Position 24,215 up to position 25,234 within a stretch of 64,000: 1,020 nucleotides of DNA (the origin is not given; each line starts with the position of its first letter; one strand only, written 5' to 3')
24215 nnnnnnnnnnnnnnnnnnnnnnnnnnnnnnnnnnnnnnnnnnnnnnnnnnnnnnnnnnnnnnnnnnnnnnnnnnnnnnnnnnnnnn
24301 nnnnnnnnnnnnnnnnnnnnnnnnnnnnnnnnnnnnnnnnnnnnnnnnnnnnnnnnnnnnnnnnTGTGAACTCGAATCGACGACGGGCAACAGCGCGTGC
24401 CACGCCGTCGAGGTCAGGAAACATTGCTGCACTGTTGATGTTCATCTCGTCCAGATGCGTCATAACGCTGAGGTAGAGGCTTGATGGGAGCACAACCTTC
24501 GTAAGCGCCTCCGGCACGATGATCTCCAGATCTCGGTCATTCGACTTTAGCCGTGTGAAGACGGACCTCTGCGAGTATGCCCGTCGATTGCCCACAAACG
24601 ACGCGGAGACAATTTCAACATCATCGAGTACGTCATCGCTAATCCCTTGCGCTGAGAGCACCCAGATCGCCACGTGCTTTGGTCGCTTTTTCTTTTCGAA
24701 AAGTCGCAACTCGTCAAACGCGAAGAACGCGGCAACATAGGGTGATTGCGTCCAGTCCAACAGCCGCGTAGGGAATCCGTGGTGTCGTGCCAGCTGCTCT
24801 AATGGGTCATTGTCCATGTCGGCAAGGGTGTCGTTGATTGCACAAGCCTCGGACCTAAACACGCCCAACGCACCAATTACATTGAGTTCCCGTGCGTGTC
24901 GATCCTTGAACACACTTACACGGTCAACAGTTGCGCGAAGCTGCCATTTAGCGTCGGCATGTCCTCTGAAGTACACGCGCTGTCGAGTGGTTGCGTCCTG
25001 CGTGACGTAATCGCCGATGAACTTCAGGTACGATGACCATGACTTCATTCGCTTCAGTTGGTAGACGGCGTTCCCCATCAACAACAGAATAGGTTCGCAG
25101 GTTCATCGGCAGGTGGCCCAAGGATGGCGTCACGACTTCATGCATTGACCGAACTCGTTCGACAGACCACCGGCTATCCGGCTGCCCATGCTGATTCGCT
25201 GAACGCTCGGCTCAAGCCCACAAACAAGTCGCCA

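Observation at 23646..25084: Translationally coupled FRG-domain gene plus duplicated-module/winged-helix gene: candidate uncharacterised two-gene system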

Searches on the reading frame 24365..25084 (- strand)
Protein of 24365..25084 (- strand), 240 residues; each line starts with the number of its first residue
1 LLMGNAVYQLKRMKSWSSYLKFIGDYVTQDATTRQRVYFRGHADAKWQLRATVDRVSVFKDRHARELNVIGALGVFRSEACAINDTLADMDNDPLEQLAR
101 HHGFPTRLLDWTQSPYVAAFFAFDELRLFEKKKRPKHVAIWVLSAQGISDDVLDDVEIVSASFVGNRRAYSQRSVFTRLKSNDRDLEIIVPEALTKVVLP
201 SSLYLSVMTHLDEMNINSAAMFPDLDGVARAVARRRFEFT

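Call 3: search_protein_families(library=pfam, proteins=[window:24365-25084:-], max_evalue=1)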
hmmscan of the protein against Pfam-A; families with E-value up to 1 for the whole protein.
window:24365-25084:- (240 aa): 1 family
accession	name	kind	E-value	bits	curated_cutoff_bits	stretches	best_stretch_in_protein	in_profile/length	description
PF08867.16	FRG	-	6.9e-20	72.2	25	1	36-126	2-89/94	FRG domain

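Call 4: search_protein_families(library=padloc, proteins=[window:24365-25084:-], max_evalue=1)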
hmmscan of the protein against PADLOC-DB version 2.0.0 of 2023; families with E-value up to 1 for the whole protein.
window:24365-25084:- (240 aa): 15 families
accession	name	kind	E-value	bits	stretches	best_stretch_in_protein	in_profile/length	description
PDLC04937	PDC-S15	-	8.8e-47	157.9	1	12-233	16-245/254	-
PDLC04938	PDC-S15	-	6.3e-36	122.2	1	10-236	42-270/276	-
PDLC04934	PDC-S15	-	2.5e-26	90.7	2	11-195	37-219/416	-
PDLC04931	PDC-S15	-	1.6e-25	88.5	1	25-232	53-268/282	-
PDLC04940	PDC-S15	-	1.3e-20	72.2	2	89-229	119-260/280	-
PDLC04936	PDC-S15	-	4.8e-19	66.9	2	11-131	22-129/300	-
PDLC04933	PDC-S15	-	9.3e-18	62.7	2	13-161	9-143/286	-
PDLC04929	PDC-S15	-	1.5e-17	62.5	2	12-145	5-143/308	-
PDLC04927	PDC-S15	-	3.8e-14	50.4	2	13-126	15-119/422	-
PDLC04932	PDC-S15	-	9.3e-12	42.9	2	30-128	37-144/324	-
PDLC04935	PDC-S15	-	2.8e-11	41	1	12-190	116-286/535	-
PDLC04926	PDC-S15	-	1.9e-10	38.3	1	17-125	10-120/300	-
PDLC04930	PDC-S15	-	4.8e-10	37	2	17-133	10-123/380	-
PDLC04939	PDC-S15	-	9.1e-05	19.5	1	31-125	26-111/487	-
PDLC04928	PDC-S15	-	0.00015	19.9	1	189-228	114-153/174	-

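Call 7: search_protein_families(library=ncbifam, proteins=[window:24365-25084:-], max_evalue=0.01)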
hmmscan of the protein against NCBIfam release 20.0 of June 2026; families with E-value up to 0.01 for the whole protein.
window:24365-25084:- (240 aa): 0 families

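Call 10: find_homologous_proteins(query=window:24365-25084:-, max_evalue=1e-10)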
Query window:24365-25084:- (240 aa): 191 proteins with E <= 1e-10 among 1110 candidates; the best 120 are listed.
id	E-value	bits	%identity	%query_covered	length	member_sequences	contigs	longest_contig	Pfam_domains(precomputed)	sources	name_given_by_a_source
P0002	4.5e-154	529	100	99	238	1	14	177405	PF08867.17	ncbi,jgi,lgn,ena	ncbi:MAG: FRG domain-containing protein [Phycisphaerae bacterium]|jgi:hypothetical protein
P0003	3.2e-45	173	42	95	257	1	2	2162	PF08867.17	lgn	-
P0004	3.9e-42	162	39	93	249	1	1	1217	PF08867.17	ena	-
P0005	3.5e-35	140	38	94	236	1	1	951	PF08867.17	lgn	-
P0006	1.2e-26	112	38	92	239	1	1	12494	PF08867.17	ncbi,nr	ncbi:MAG TPA: FRG domain-containing protein [Chitinophagales bacterium]|nr:FRG domain-containing pro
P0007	1.8e-26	111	34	93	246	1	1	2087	PF08867.17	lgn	-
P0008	1.5e-25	108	38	85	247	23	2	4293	PF08867.17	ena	-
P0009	2.8e-25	107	38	84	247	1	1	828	PF08867.17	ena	-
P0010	3.8e-25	107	38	85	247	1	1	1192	PF08867.17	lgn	-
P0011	3.9e-25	107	38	85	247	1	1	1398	PF08867.17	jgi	jgi:hypothetical protein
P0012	3.9e-25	107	38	85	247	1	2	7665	PF08867.17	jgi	jgi:hypothetical protein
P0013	4.4e-25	107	40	82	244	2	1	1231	PF08867.17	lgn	-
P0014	4.5e-25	107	38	92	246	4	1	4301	PF08867.17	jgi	jgi:FRG domain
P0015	4.9e-25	107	39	82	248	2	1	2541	PF08867.17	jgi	jgi:FRG domain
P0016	6.6e-25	106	37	93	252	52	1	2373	PF08867.17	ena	-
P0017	1.0e-24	105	39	93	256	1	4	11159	PF08867.17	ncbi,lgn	-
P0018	1.4e-24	105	36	93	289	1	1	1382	PF08867.17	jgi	jgi:hypothetical protein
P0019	2.3e-24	104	39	83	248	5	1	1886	PF08867.17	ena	-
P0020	3.1e-24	104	41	83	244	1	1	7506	PF08867.17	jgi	jgi:hypothetical protein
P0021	3.2e-24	104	39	83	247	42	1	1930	PF08867.17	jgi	jgi:hypothetical protein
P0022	4.0e-24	104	40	83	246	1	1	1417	PF08867.17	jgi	jgi:hypothetical protein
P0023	4.5e-24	103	41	82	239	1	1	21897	PF08867.17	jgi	jgi:hypothetical protein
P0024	6.8e-24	103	38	91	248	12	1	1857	PF08867.17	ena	-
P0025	6.8e-24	103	36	93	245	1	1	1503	PF08867.17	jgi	jgi:hypothetical protein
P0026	6.9e-24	103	38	90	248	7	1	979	PF08867.17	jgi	jgi:hypothetical protein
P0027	7.1e-24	103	40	81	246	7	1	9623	PF08867.17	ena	-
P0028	7.3e-24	103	37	93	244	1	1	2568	PF08867.17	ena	-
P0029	7.6e-24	103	37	93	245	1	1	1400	PF08867.17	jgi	jgi:hypothetical protein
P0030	1.1e-23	102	37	92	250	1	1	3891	PF08867.17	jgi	jgi:hypothetical protein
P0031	1.1e-23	102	36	92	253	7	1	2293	PF08867.17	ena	-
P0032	1.1e-23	102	37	93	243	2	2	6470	PF08867.17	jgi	jgi:hypothetical protein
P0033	1.2e-23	102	36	96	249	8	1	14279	PF08867.17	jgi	jgi:FRG domain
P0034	1.2e-23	102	39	81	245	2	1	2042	PF08867.17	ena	-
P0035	1.3e-23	102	37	94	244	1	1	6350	PF08867.17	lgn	-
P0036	1.4e-23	102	36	93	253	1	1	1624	PF08867.17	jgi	jgi:hypothetical protein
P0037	1.5e-23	102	36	90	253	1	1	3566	PF08867.17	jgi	jgi:hypothetical protein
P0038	1.7e-23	101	35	93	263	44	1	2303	PF08867.17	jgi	jgi:hypothetical protein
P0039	1.8e-23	101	39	83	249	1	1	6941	PF08867.17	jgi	jgi:hypothetical protein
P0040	2.5e-23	101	39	81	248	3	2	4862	PF08867.17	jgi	jgi:FRG domain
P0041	3.1e-23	101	38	83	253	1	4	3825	PF08867.17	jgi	jgi:hypothetical protein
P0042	5.5e-23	100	35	97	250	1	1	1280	PF08867.17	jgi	jgi:hypothetical protein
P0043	5.6e-23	100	36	92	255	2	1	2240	PF08867.17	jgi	jgi:FRG domain-containing protein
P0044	7.3e-23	99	41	59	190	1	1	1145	PF08867.17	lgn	-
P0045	7.5e-23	99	39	79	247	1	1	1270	PF08867.17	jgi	jgi:hypothetical protein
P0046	7.5e-23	99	38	84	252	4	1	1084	PF08867.17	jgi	jgi:FRG domain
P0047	8.7e-23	99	38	83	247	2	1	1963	PF08867.17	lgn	-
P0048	9.5e-23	99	39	83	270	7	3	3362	PF08867.17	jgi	jgi:hypothetical protein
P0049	1.1e-22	99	36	90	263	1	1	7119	PF08867.17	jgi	jgi:hypothetical protein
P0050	1.1e-22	99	38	83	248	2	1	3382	PF08867.17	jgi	jgi:hypothetical protein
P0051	1.1e-22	99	36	83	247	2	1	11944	PF08867.17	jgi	jgi:hypothetical protein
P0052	1.1e-22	99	33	92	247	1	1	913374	PF08867.17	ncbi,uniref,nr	ncbi:FRG domain-containing protein [Dyella silvae]|uniref:FRG domain-containing protein n=1 Tax=Dyel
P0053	1.3e-22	99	36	92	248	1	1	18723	PF08867.17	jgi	jgi:hypothetical protein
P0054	1.4e-22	98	37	92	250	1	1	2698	PF08867.17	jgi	jgi:FRG domain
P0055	1.5e-22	98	35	86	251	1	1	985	PF08867.17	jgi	jgi:hypothetical protein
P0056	1.6e-22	98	37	82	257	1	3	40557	PF08867.17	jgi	jgi:hypothetical protein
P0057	1.6e-22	98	37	92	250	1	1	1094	PF08867.17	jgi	-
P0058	1.6e-22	98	37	91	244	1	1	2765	PF08867.17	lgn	-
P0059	1.7e-22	98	36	92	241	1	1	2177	PF08867.17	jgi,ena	-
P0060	1.7e-22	98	35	92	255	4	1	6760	PF08867.17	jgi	jgi:hypothetical protein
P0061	1.9e-22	98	37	92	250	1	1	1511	PF08867.17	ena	-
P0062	2.0e-22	98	39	83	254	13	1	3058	PF08867.17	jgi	-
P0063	2.3e-22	98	36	93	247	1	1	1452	PF08867.17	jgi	jgi:hypothetical protein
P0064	2.5e-22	98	39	83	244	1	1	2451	PF08867.17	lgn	-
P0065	2.6e-22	98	38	83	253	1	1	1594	PF08867.17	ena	-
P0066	2.9e-22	97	35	93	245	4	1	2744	PF08867.17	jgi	jgi:hypothetical protein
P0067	2.9e-22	97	38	84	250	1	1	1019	PF08867.17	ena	-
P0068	3.2e-22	97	38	83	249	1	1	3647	PF08867.17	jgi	jgi:FRG domain-containing protein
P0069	3.5e-22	97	37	83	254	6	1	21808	PF08867.17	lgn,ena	-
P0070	3.6e-22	97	32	95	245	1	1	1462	PF08867.17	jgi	jgi:hypothetical protein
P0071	4.4e-22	97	36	83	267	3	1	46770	PF08867.17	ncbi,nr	ncbi:MAG: FRG domain-containing protein [Planctomycetes bacterium]|nr:FRG domain-containing protein 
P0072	4.5e-22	97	37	92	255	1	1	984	PF08867.17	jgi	jgi:hypothetical protein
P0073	4.7e-22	97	35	97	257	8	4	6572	PF08867.17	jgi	jgi:FRG domain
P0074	4.7e-22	97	36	92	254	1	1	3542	PF08867.17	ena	-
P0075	4.9e-22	97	37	92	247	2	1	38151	PF08867.17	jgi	jgi:hypothetical protein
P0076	5.4e-22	97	36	83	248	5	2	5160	PF08867.17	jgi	jgi:hypothetical protein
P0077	5.8e-22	96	36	92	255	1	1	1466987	PF08867.17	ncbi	-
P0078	5.8e-22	96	37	83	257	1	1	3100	PF08867.17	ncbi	-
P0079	6.4e-22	96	35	97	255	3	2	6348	PF08867.17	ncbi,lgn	-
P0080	6.4e-22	96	35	93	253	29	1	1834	PF08867.17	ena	-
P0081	6.5e-22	96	37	83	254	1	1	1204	PF08867.17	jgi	jgi:hypothetical protein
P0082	6.8e-22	96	35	92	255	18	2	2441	PF08867.17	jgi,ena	jgi:hypothetical protein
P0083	9.1e-22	96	35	92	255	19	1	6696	PF08867.17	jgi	jgi:hypothetical protein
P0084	1.9e-21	95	35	83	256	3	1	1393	PF08867.17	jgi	jgi:hypothetical protein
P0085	2.0e-21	95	36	83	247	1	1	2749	PF08867.17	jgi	jgi:hypothetical protein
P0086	3.2e-21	94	33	93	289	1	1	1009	PF08867.17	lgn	-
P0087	3.4e-21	94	37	84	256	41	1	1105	PF08867.17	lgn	-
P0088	3.5e-21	94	36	93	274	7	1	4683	PF08867.17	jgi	jgi:hypothetical protein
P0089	3.6e-21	94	37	82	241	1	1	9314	PF08867.17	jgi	-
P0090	5.0e-21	93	33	93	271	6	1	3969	PF08867.17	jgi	jgi:hypothetical protein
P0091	5.7e-21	93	37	83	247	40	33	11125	PF08867.17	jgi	jgi:hypothetical protein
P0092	6.4e-21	93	35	91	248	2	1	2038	PF08867.17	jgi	jgi:hypothetical protein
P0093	6.6e-21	93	44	56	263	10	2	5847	PF08867.17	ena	-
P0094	7.7e-21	93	38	83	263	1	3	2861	PF08867.17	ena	-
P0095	8.4e-21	93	32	97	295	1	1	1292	PF08867.17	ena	-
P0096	1.0e-20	92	39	83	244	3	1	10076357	PF08867.17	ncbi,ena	-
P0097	1.2e-20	92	44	59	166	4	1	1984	PF08867.17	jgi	jgi:hypothetical protein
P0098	1.5e-20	92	35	92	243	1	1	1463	PF08867.17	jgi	jgi:hypothetical protein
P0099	1.7e-20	92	34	92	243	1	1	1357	PF08867.17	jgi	jgi:hypothetical protein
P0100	2.2e-20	91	32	95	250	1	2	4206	PF08867.17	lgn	-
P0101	2.4e-20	91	37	84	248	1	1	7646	PF08867.17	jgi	jgi:hypothetical protein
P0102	2.6e-20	91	34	93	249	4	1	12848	PF08867.17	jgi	jgi:hypothetical protein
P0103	3.0e-20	91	43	59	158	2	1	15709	PF08867.17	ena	-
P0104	3.3e-20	91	33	82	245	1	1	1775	PF08867.17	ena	-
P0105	4.2e-20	90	36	92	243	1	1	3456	PF08867.17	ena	-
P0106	4.6e-20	90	35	93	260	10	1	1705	PF08867.17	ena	-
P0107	4.9e-20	90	35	95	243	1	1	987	PF08867.17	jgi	jgi:hypothetical protein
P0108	5.6e-20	90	38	83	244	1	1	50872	PF08867.17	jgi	jgi:hypothetical protein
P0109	1.9e-19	88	30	88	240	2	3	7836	PF08867.17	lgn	-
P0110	3.0e-19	88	34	92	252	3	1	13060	PF08867.17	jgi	jgi:hypothetical protein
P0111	3.9e-19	87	34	92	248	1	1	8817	PF08867.17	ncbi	-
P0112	1.3e-18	85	39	65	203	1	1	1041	PF08867.17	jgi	jgi:hypothetical protein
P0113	1.4e-18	85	34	81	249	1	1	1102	PF08867.17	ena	-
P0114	1.6e-18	85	42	65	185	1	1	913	PF08867.17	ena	-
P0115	3.4e-18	84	36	81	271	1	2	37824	PF08867.17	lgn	-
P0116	4.5e-17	80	31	95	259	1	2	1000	PF08867.17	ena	-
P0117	7.3e-17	80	38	67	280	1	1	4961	PF08867.17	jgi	jgi:FRG domain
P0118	1.2e-16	79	32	95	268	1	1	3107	PF08867.17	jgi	jgi:hypothetical protein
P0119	1.2e-16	79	32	93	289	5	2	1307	PF08867.17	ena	-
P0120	1.5e-16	79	39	63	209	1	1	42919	PF08867.17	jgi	jgi:hypothetical protein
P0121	2.5e-16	78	31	93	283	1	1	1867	PF08867.17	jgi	jgi:hypothetical protein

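Call 29: find_encoding_contigs(protein=P0003, flank=10000, max_places=6)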
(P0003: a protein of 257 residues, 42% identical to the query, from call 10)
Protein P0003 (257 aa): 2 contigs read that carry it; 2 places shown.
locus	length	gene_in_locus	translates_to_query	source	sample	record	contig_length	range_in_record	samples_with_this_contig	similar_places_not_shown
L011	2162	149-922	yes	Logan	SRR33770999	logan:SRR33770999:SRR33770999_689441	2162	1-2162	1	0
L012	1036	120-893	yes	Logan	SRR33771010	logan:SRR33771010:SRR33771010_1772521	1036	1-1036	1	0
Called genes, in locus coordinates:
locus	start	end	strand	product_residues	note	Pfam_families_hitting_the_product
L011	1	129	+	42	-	?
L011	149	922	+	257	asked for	PF08867:FRG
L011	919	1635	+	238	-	-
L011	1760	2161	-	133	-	?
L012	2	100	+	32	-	?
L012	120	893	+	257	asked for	PF08867:FRG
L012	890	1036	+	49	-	?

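Call 30: find_encoding_contigs(protein=P0006, flank=10000, max_places=4)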
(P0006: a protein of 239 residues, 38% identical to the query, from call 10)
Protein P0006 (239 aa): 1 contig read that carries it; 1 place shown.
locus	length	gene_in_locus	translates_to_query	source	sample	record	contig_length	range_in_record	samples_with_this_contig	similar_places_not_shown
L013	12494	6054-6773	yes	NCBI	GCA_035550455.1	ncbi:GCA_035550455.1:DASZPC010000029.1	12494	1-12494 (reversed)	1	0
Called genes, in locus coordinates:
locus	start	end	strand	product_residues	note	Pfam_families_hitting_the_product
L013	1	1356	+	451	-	PF21090:P-loop_SecA, PF07516:SecA_SW, PF02810:SEC-C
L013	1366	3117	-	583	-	PF07504:FTP (weak), PF18962:Por_Secre_tail (faint)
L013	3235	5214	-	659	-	PF02518:HATPase_c, PF00204:DNA_gyraseB, PF01751:Toprim, PF00986:DNA_gyraseB_C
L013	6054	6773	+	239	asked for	PF08867:FRG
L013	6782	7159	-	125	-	-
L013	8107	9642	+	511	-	PF00512:HisKA, PF02518:HATPase_c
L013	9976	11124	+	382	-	PF02230:Abhydrolase_2, PF18962:Por_Secre_tail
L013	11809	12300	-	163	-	-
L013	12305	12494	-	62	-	?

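Call 31: find_encoding_contigs(protein=P0017, flank=10000, max_places=4)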
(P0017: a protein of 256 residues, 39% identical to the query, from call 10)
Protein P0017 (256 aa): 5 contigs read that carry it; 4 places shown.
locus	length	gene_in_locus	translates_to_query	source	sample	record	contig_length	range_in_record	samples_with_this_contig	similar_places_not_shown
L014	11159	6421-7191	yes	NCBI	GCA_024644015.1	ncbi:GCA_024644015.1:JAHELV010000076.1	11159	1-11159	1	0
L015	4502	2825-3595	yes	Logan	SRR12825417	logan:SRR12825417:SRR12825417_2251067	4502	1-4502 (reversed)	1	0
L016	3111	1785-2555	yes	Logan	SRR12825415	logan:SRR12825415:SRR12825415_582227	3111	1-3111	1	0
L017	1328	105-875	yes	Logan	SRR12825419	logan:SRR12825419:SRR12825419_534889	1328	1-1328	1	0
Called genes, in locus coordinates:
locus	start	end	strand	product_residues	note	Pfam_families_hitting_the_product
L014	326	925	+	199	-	-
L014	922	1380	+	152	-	-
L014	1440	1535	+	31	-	-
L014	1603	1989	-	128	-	-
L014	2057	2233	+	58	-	-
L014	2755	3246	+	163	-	PF10604:Polyketide_cyc2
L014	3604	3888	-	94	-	-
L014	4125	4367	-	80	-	PF08681:TacA1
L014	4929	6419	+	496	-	-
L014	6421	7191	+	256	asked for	PF08867:FRG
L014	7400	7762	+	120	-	-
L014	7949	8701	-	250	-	PF10604:Polyketide_cyc2 (weak)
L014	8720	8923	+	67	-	-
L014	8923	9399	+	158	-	PF04075:F420H2_quin_red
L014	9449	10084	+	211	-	-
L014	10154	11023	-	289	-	PF00582:Usp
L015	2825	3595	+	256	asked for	PF08867:FRG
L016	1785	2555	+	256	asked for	PF08867:FRG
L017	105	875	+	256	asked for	PF08867:FRG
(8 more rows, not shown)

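Call 46: search_solved_structures(query=A5, max_evalue=1, show_alignments=2)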
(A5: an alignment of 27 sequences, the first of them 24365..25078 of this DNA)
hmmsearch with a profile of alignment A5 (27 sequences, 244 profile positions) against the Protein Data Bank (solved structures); distinct sequences matched with E-value up to 1: 0.

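Call 54: find_related_loci(query=A8, collection=metagenome_contigs, flank=4000)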
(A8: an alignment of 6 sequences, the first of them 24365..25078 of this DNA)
Query A8 (238 aa) in metagenome_contigs; peptide patterns used: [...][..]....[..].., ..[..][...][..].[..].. (x = any residue, [..] = any of these).
600 stretches matched a pattern (row limit reached: there are more); 561 encode a relative of the query (tblastn E <= 1e-3); the best 80 are kept; 80 distinct loci.
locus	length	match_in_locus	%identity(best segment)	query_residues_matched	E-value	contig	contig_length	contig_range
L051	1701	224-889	36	11-236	8e-43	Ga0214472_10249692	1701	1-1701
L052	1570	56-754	36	9-236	2e-36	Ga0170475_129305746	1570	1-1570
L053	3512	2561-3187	38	32-235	5e-32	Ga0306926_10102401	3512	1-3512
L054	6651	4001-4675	35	10-228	2e-31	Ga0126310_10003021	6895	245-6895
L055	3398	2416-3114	33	2-228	3e-31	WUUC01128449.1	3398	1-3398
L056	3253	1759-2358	35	31-228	5e-31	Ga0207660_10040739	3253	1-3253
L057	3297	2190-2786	39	34-227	2e-30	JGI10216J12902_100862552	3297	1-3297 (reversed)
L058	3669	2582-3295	31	5-233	2e-29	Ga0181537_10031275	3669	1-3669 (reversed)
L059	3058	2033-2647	39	34-233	1e-28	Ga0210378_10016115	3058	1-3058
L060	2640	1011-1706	34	10-233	1e-28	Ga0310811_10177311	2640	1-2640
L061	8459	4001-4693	35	2-227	5e-28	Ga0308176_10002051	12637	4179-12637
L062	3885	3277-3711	45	93-233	2e-27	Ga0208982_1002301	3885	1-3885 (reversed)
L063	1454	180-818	33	35-228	1e-26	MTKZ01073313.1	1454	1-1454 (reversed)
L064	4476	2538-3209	29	15-233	7e-26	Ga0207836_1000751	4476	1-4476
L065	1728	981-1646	33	3-227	4e-25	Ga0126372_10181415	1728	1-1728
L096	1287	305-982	28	11-222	2e-22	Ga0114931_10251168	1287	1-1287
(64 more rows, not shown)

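Call 63: search_protein_families(library=pfam, proteins=[L011:919-1632:+], max_evalue=0.1)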
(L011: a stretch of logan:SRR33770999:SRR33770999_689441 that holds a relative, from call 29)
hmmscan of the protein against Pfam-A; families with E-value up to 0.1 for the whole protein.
L011:919-1632:+ (238 aa): 0 families

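Call 87: find_related_loci(query=A8, collection=viral_contigs, flank=5000)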
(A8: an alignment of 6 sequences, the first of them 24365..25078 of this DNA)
Query A8 (238 aa) in viral_contigs; peptide patterns used: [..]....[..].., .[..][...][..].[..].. (x = any residue, [..] = any of these).
127 stretches matched a pattern; 44 encode a relative of the query (tblastn E <= 1e-3); 44 distinct loci.
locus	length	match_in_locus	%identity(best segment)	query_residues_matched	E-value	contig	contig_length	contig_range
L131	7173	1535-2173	32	32-228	9e-24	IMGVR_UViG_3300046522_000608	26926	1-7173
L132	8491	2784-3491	29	2-228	5e-21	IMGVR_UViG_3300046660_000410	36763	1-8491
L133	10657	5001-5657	30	37-233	1e-19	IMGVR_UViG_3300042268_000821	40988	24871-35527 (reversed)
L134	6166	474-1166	29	37-236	1e-19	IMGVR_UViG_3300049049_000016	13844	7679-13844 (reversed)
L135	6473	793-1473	27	14-228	6e-19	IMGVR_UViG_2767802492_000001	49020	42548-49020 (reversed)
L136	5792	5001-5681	28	11-230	2e-18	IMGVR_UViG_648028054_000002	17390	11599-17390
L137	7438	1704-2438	25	11-232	2e-18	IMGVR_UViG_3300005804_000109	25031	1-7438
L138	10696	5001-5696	27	11-236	4e-17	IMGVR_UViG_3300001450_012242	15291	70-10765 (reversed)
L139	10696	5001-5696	27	11-236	4e-17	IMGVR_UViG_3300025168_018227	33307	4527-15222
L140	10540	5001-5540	28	88-235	8e-17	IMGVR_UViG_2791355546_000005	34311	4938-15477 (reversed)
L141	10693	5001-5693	25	11-235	2e-16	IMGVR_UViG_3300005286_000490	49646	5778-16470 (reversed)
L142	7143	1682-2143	31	88-230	4e-16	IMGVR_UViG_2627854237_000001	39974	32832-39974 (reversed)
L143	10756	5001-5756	27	19-227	7e-16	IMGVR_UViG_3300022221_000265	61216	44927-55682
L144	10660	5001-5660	31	37-234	1e-20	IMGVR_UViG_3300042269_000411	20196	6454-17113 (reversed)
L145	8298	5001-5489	31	96-234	2e-15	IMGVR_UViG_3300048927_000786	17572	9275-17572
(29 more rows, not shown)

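Call 99: search_protein_families(library=pfam, proteins=[L014:4929-6416:+], max_evalue=0.01)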
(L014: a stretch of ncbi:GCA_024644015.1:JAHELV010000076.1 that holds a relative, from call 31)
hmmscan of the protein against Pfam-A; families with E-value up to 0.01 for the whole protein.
L014:4929-6416:+ (496 aa): 2 families
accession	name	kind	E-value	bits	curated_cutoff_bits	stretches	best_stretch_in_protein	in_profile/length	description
PF24883.2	NPHP3_N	-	5.6e-05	23.8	24.8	0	140-187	88-135/164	Nephrocystin 3, N-terminal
PF13401.12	AAA_22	-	0.00099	19.9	27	1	26-82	7-64/130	AAA domain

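Call 103: find_encoding_contigs(protein=P0004, flank=3000, max_places=3)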
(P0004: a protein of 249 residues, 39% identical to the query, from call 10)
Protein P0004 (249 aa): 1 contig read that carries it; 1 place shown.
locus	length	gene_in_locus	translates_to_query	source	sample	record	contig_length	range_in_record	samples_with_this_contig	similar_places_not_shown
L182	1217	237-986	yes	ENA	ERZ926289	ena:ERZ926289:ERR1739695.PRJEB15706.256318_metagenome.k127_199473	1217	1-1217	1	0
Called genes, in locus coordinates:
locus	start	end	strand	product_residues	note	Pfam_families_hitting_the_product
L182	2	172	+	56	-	?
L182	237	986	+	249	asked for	PF08867:FRG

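Call 104: find_encoding_contigs(protein=P0005, flank=3000, max_places=3)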
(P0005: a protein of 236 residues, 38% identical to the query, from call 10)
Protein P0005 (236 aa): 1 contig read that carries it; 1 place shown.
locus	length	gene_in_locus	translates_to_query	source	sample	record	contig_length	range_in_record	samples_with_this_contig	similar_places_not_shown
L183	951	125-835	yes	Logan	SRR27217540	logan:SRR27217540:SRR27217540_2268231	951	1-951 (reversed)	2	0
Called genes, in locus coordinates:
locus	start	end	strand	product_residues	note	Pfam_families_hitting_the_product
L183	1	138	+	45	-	?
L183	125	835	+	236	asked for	PF08867:FRG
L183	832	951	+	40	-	?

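Call 109: search_protein_families(library=phrogs, proteins=[window:24365-25078:-], max_evalue=0.01)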
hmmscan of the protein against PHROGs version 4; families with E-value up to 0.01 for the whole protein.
window:24365-25078:- (238 aa): 2 families
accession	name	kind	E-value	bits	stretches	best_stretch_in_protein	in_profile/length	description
phrog_4962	-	unknown function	9.3e-25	88.4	1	11-234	174-454/467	-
phrog_24967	-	unknown function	0.00015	22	1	95-123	99-127/385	-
